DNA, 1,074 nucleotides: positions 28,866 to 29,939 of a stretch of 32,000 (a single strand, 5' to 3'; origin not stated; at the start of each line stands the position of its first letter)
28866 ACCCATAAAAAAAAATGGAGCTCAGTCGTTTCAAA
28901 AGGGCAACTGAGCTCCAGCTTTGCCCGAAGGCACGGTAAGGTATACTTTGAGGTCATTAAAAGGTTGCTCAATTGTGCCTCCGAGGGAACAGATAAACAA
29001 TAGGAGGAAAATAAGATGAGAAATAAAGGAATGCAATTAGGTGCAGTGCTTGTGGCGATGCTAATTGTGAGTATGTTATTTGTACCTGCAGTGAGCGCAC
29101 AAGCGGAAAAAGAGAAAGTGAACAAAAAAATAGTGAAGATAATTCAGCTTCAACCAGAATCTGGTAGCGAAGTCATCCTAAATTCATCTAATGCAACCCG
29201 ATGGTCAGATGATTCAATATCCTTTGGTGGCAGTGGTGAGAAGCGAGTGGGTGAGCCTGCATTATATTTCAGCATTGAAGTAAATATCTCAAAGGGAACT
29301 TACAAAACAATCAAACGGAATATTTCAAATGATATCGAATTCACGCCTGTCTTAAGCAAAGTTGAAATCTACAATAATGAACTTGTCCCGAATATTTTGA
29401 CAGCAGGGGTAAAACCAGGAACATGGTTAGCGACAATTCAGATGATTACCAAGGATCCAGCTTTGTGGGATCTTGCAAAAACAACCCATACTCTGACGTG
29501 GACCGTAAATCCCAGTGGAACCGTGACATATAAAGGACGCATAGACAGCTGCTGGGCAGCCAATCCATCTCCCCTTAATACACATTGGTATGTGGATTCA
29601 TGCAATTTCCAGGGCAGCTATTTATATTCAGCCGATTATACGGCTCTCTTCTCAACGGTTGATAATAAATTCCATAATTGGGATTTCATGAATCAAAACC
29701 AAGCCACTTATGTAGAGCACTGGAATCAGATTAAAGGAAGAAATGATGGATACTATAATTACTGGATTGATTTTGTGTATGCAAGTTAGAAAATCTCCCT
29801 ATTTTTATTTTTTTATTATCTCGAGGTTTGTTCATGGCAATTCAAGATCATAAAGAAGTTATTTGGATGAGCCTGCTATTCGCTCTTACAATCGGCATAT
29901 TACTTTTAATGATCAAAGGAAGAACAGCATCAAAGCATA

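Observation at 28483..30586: ~1.75-kb AT-rich cassette bracketed by diverged direct repeats with a 68-bp identical core at the 3' end of the permease gene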

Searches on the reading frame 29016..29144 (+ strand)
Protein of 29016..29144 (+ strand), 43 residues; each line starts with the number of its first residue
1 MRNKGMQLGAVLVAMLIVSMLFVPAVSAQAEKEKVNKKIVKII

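Call 68: find_homologous_proteins(query=A9, max_evalue=10)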
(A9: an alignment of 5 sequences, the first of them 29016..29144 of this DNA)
Query A9 (5 sequences) (43 aa, profile of the alignment): 26 proteins with E <= 10 among 51 candidates.
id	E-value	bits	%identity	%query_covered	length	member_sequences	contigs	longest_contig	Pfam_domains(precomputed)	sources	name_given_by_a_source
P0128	7.9e-16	75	66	74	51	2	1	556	-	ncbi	-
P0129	2.1e-14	71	64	98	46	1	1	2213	-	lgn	-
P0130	4.8e-14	69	61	95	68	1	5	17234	-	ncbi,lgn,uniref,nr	ncbi:hypothetical protein [Candidatus Methanoperedens nitratireducens]|uniref:Uncharacterized protei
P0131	1.4e-13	68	79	79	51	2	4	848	-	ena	-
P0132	1.7e-12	64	66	81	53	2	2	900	-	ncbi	-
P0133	1.9e-12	64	50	70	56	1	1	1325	-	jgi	-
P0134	3.3e-12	63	56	74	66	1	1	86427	-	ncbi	-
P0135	7.0e-12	62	66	74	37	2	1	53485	-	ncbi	ncbi:MAG: hypothetical protein MPEBLZ_03112, partial [Candidatus Methanoperedens nitroreducens]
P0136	6.7e-11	59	67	63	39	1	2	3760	-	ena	-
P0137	1.6e-10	58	70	77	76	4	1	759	-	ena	-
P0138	3.1e-10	57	71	65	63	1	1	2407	-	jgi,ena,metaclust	metaclust:\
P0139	3.4e-10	57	69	79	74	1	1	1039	-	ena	-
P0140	4.3e-10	57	53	79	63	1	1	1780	-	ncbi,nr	ncbi:MAG: hypothetical protein SCH70_14450 [Candidatus Methanoperedens sp.]|nr:hypothetical protein 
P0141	4.4e-10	57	67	84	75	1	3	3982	-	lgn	-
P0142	2.3e-9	54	74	63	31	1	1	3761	-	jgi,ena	-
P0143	5.3e-9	53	69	60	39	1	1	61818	-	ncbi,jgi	jgi:hypothetical protein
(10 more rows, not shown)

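Call 69: find_encoding_contigs(protein=P0134, flank=8000, max_places=3)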
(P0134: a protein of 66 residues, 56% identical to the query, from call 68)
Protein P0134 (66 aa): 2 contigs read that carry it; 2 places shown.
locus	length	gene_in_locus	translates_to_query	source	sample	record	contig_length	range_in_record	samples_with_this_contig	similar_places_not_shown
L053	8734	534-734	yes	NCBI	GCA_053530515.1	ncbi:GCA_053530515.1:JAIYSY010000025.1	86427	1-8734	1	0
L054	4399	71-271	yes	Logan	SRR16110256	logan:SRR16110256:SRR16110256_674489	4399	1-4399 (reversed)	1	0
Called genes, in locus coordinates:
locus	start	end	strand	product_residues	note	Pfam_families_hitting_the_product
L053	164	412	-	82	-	-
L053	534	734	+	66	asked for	-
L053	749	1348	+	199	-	-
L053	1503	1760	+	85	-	-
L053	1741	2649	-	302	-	PF22082:TtuA_LIM_N, PF01171:ATP_bind_3, PF01507:PAPS_reduct (weak)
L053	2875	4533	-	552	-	PF00118:Cpn60_TCP1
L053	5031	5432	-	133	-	-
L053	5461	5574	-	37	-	-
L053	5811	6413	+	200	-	-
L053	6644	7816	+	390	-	PF00764:Arginosuc_synth, PF20979:Arginosuc_syn_C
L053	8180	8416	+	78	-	PF24434:DUF7557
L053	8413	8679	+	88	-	PF05016:ParE_toxin (weak)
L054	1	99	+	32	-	?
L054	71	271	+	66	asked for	-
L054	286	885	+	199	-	-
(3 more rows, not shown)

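Call 70: find_encoding_contigs(protein=P0143, flank=8000, max_places=3)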
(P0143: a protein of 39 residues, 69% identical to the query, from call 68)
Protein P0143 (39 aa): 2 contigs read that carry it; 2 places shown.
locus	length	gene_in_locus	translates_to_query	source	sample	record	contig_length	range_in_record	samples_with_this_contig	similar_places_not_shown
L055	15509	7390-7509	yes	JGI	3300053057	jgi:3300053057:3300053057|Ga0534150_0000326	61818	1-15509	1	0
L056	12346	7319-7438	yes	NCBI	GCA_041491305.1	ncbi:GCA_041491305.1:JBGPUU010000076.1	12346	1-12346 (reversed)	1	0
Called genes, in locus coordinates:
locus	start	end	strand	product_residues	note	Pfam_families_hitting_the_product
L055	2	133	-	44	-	?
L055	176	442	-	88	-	-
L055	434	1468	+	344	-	-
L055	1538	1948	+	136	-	-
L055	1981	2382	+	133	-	-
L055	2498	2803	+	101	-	PF00082:Peptidase_S8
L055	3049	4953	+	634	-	PF00082:Peptidase_S8, PF04151:PPC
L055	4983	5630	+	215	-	-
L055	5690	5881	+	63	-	-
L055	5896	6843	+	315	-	-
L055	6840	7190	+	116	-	-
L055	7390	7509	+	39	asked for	-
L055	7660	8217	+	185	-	PF05727:UPF0228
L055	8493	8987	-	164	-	PF11848:DUF3368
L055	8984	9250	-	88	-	PF03683:UPF0175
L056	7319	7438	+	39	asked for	-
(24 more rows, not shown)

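Call 93: search_protein_representatives(alignment_id=A10)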
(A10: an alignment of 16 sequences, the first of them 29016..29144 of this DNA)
Query: 16 sequences, 57 profile positions. Proteins with E-value up to 0.001 (for the whole library): 177; up to 1e-10: 58; up to 1e-30: 0. The best 150 are listed.
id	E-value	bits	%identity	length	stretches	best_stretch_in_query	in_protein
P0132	8.9e-18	80.1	-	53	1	1-49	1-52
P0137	1.8e-17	79.1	-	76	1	2-55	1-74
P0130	1.8e-17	79.1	-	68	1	1-54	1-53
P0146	2.8e-17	78.5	-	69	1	1-39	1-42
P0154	7.2e-17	77.2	-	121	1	1-36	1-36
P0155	9.4e-17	76.8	-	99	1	1-39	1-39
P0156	9.5e-17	76.8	-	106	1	1-38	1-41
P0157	1.7e-16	76.0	-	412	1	1-40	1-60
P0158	4.3e-16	74.7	-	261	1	1-53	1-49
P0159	5.8e-16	74.3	-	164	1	2-45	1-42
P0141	7.8e-16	73.9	-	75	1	2-55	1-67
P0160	1.3e-15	73.2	-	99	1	1-40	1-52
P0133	2.0e-15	72.6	-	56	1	1-47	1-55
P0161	4.0e-15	71.6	-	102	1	1-40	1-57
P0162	4.8e-15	71.3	-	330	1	1-37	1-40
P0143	3.2e-11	59.1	-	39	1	1-33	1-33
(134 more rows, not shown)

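Call 95: search_protein_families(library=pfam, alignment_id=A11, max_evalue=0.001)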
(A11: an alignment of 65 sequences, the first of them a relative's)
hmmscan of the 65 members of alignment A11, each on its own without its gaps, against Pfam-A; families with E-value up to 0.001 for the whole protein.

A. member 1, P0157 (412 aa): 0 families

B. families by the number of members that match (of 65 scanned): 7 families
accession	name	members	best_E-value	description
PF13529.12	Peptidase_C39_2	2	8.8e-10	Peptidase_C39 like family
PF13688.12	Reprolysin_5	1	5.1e-10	Metallo-peptidase family M12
PF13583.11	Reprolysin_4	1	4.5e-07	Metallo-peptidase family M12B Reprolysin-like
PF01060.29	TTR-52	1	5.2e-05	Transthyretin-like family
PF03412.21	Peptidase_C39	1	9.5e-05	Peptidase C39 family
PF13582.12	Reprolysin_3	1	9.8e-05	Metallo-peptidase family M12B Reprolysin-like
PF22148.1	Fervidolysin_NPro-like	1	0.00013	Fervidolysin N-terminal prodomain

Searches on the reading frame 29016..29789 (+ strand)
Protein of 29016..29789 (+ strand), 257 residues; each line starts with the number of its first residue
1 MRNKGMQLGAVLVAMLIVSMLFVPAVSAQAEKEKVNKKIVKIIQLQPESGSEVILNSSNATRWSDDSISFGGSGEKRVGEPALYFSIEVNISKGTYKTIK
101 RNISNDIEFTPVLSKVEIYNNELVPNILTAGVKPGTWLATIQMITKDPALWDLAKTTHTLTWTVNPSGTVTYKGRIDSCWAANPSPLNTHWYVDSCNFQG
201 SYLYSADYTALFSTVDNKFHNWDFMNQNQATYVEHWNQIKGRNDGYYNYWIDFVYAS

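Call 10: search_protein_families(library=pfam, proteins=[window:29016-29789:+], max_evalue=0.01)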
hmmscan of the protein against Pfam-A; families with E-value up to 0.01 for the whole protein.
window:29016-29789:+ (257 aa): 0 families

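Call 25: find_encoding_contigs(protein=window:29016-29789:+, flank=10000, max_places=10)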
Protein window:29016-29789:+ (257 aa): no gene with exactly this product is on record in the collection.

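Call 27: find_homologous_proteins(query=window:29016-29789:+, max_evalue=0.001)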
Query window:29016-29789:+ (257 aa): 7 proteins with E <= 0.001 among 217 candidates.
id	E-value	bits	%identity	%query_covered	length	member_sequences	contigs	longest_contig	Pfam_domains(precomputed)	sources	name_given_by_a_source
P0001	4.3e-172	589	100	100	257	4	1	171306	-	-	-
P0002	7.0e-85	303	56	99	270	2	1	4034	-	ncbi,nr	ncbi:MAG: hypothetical protein SCH70_13565 [Candidatus Methanoperedens sp.]|nr:hypothetical protein 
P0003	2.9e-84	301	55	100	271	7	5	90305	-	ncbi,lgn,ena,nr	ncbi:hypothetical protein METP2_00715 [Methanosarcinales archaeon]|nr:hypothetical protein METP2_007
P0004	1.3e-80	289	53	97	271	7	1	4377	-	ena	-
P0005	6.9e-70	254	51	93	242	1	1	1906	-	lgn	-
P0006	2.2e-18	85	44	46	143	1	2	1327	-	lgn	-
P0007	5.9e-6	44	41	42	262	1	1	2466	-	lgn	-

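Call 28: find_encoding_contigs(protein=P0001, flank=10000, max_places=6)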
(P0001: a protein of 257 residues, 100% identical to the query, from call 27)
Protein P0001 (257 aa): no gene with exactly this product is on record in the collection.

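Call 29: find_encoding_contigs(protein=P0003, flank=10000, max_places=6)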
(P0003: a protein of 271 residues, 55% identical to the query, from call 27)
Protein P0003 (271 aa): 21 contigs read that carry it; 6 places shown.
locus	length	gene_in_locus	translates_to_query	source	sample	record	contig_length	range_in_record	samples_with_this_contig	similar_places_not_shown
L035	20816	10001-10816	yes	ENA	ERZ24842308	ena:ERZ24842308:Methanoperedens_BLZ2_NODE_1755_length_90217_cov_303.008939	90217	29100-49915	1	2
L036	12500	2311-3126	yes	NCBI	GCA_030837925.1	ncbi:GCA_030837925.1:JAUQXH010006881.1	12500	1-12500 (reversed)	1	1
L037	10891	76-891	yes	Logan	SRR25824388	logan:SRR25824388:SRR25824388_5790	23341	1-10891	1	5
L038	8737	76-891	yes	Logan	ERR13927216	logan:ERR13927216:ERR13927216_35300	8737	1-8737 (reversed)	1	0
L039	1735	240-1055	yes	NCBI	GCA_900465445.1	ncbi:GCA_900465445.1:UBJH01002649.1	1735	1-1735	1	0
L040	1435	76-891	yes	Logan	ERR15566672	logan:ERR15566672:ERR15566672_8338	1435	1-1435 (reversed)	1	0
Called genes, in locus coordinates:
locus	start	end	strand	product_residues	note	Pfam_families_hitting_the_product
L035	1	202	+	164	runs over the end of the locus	PF00011:HSP20, PF17886:ArsA_HSP20 (faint)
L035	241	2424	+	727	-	PF02359:CDC48_N, PF02933:CDC48_2, PF05496:RuvB_N, PF13191:AAA_16 (weak), PF00004:AAA, PF17862:AAA_lid_3, PF00004:AAA, PF17862:AAA_lid_3, +26 more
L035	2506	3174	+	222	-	-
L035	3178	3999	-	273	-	PF01040:UbiA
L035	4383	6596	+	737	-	PF24738:DUF7689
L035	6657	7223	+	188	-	-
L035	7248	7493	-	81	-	-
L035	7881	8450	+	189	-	PF00413:Peptidase_M10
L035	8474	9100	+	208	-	-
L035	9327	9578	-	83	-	PF01040:UbiA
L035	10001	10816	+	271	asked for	-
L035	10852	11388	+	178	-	-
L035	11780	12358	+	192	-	-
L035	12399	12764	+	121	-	-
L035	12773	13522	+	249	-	PF12679:ABC2_membrane_2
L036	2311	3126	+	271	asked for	-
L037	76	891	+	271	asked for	-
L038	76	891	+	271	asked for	-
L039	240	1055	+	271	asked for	-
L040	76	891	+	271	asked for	-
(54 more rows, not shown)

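Call 73: predict_structure(alignment_id=A6)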
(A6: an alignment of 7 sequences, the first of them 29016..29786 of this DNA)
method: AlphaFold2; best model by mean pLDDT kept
length: 257 residues; sequences in the alignment: 7
mean_pLDDT: 43.4   pTM: 0.34
mean pLDDT of the five models: 43.4, 42.6, 41.2, 39.0, 36.8
residues with pLDDT >= 90: 0; 70-90: 1; 50-70: 77; < 50: 179
segments of 3 or more residues with pLDDT < 50: 1-9, 18-63, 66-89, 96-133, 198-217, 222-257
pLDDT, mean of each block of 10 residues (from residue 1): 46 49 34 33 35 41 47 42 44 50 31 26 26 51 53 58 59 60 54 53 38 47 42 39 37 30
secondary structure, 60 per line:
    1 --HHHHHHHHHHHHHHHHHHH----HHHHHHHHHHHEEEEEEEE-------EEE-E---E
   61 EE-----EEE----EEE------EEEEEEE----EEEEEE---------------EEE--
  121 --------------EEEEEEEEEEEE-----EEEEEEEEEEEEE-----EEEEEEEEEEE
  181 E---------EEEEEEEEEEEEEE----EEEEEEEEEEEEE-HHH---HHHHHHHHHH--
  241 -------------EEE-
elements in order: H3-21 H26-36 E37-44 E52-54 E60-62 E68-70 E75-77 E84-90 E95-100 E116-118 E135-146 E152-164 E170-181 E191-204 E209-221 H229-238 E254-256
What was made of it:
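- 29016..29789 (+): Cargo gene 1 (c257): a secreted, mostly beta-strand protein of unknown function. AF2 model is poor, pLDDT 43 (call 73).
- Tried and rejected: Cargo function: the AF2 model of c257 has pLDDT 43, so no fold search was run (call 73).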

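Call 77: search_protein_families(library=ncbifam, proteins=[window:29016-29789:+], max_evalue=0.01)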
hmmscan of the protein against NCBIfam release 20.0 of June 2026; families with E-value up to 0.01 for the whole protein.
window:29016-29789:+ (257 aa): 0 families

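Call 79: find_encoding_contigs(protein=P0002, flank=6000, max_places=4)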
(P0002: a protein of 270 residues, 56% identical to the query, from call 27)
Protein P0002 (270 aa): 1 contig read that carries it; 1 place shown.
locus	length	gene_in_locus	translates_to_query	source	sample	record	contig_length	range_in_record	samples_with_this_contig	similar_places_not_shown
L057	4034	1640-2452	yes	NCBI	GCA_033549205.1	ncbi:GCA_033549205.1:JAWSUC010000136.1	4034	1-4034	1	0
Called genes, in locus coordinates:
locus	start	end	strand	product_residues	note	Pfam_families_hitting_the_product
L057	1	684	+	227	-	?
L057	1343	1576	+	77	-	-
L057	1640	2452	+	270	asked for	-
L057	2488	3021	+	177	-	-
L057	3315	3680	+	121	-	PF21849:DUF6908 (weak)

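Call 80: find_encoding_contigs(protein=P0004, flank=6000, max_places=4)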
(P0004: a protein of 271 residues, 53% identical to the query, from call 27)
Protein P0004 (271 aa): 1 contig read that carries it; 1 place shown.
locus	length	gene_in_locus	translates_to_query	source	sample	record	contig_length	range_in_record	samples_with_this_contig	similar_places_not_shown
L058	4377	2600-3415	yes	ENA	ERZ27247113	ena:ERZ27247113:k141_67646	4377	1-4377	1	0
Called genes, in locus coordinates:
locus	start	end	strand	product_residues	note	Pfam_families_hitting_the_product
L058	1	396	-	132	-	?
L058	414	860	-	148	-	-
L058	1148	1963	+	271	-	-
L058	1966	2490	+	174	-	-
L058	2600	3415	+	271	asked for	-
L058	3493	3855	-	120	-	-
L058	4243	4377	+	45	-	?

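Call 107: search_protein_families(library=phrogs, proteins=[window:29016-29789:+], max_evalue=0.001)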
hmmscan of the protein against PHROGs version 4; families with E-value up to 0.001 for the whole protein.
window:29016-29789:+ (257 aa): 0 families

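Call 114: search_protein_families(library=padloc, proteins=[window:29016-29789:+], max_evalue=0.001)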
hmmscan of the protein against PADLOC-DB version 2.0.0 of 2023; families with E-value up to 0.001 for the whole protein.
window:29016-29789:+ (257 aa): 0 families
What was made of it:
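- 29016..29789 (+): No family hits (calls 10, 77, 107, 114).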
